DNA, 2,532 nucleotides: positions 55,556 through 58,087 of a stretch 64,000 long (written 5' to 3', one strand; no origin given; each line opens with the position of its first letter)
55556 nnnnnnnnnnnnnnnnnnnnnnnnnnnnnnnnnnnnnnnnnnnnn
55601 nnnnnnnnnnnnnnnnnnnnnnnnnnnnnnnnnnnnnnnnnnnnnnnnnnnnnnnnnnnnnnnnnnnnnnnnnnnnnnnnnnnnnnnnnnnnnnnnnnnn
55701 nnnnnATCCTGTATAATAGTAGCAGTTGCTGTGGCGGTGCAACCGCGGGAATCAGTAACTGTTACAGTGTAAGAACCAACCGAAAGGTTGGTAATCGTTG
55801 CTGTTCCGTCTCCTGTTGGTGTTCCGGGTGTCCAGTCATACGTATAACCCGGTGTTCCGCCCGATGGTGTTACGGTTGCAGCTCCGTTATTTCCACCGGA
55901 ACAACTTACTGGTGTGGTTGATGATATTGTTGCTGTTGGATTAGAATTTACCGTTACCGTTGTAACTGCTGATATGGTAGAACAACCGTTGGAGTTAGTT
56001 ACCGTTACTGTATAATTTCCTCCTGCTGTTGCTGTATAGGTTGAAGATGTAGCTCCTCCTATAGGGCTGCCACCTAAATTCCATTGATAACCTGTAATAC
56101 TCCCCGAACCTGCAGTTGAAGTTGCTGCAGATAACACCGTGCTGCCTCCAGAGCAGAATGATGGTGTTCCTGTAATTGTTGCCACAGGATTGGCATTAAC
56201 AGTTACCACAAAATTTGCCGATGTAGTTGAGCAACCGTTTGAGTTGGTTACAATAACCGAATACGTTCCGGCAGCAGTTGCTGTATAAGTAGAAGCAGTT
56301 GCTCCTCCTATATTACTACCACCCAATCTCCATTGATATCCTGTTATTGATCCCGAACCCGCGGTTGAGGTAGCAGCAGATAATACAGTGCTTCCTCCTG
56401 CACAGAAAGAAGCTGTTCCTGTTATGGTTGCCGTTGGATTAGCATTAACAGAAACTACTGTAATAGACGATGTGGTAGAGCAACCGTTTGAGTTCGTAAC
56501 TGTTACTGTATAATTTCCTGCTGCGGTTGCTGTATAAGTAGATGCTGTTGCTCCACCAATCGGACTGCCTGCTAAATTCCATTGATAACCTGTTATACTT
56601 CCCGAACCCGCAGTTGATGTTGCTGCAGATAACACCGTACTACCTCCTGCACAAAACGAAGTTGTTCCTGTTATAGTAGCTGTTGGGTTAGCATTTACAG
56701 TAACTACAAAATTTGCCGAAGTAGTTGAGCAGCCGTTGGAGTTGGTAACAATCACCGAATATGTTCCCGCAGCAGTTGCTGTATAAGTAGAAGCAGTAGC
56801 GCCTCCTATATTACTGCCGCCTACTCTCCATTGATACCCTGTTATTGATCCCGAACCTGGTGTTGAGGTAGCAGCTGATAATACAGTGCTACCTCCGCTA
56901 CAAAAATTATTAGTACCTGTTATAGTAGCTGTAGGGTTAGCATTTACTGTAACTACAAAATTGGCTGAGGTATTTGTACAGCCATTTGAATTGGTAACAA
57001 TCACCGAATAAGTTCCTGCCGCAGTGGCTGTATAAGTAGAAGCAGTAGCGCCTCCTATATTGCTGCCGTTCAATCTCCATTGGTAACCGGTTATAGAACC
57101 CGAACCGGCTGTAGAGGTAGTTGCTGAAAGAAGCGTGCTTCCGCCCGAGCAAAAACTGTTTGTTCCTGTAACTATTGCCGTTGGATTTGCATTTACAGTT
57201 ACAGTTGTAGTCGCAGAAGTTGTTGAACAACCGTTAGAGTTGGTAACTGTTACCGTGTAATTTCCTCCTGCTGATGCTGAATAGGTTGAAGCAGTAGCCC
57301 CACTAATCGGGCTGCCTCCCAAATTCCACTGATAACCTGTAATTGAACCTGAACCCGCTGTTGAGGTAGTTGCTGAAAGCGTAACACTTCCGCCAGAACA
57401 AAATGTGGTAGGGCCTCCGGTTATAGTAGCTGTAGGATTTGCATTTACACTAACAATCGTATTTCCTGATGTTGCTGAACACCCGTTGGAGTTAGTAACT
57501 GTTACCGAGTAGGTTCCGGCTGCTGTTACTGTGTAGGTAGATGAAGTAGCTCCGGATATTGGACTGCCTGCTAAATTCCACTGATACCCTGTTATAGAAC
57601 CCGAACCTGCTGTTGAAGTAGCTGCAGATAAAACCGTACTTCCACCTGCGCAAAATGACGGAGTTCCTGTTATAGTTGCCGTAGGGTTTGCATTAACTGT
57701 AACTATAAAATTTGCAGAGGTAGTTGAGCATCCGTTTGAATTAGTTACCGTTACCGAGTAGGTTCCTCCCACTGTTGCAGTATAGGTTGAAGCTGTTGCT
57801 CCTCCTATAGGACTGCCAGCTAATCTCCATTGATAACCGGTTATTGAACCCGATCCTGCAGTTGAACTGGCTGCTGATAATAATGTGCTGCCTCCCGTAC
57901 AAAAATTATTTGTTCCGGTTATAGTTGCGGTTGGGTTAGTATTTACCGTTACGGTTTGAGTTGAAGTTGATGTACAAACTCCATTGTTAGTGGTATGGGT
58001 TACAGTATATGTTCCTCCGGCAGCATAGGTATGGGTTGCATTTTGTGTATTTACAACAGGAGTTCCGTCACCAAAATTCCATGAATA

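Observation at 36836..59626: Intact 22.8-kb single ORF encoding a 7,596-aa SprB-like mega-adhesin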

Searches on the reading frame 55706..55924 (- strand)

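Call 81: search_protein_families(library=pfam, proteins=[window:55706-55924:-], max_evalue=1)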
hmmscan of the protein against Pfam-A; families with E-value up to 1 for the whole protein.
window:55706-55924:- (73 aa): 8 families
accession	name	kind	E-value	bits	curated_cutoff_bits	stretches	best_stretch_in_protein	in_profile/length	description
PF13573.12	SprB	-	2.9e-13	49.6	28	1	2-35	3-36/37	SprB repeat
PF17963.7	Big_9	-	0.0017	19.7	23.6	1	8-70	40-88/89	Bacterial Ig domain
PF22352.2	K319L-like_PKD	-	0.0041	17.5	27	1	38-71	48-83/84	K319L-like, PKD domain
PF00801.26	PKD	-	0.011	16.2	23.5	1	16-57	17-64/80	PKD domain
PF13620.12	CarboxypepD_reg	-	0.032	15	32.3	1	35-67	33-65/82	Carboxypeptidase regulatory-like domain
PF07495.19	Y_Y_Y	-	0.059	13.7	26.6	1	37-56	25-44/65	Y_Y_Y domain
PF06832.18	BiPBP_C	-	0.066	13.6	26.8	1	37-65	59-87/90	Penicillin-Binding Protein C-terminus Family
PF23148.1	Gp77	-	0.45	11.5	27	1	5-33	39-67/84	Podophage GP4 fiber-tail adaptor protein gp77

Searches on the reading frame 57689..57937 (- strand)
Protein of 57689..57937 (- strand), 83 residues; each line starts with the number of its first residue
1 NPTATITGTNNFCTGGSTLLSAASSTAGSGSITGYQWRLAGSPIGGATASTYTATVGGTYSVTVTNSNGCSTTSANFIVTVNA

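Call 81: search_protein_families(library=pfam, proteins=[window:57689-57937:-], max_evalue=1)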
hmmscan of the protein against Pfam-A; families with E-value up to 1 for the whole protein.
window:57689-57937:- (83 aa): 10 families
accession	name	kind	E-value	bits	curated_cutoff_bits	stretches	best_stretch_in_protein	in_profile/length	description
PF18911.6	PKD_4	-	3.1e-07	30.8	27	1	1-81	3-85/85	PKD domain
PF19081.6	Ig_7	-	1.1e-05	26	27.3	1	3-82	2-83/84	Ig-like domain CHU_C associated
PF19408.5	PKD_6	-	0.0014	19.3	25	1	3-76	5-78/82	PKD-like domain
PF00801.26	PKD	-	0.006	17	23.5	1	5-80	3-79/80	PKD domain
PF22352.2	K319L-like_PKD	-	0.015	15.7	27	1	17-81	13-84/84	K319L-like, PKD domain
PF13895.12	Ig_2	-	0.022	15.4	27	1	33-81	29-79/79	Immunoglobulin domain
PF08329.16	ChitinaseA_N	-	0.045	13.9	21.2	1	46-79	71-106/133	Chitinase A, N-terminal domain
PF16820.11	PKD_3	-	0.072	13.4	26.3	1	35-68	35-68/68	PKD-like domain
PF17957.7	Big_7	-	0.097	13.8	24.1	1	2-64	1-70/70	Bacterial Ig domain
PF19406.5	PKD_5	-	0.32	11.4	25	1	52-82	57-85/88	PKD-like domain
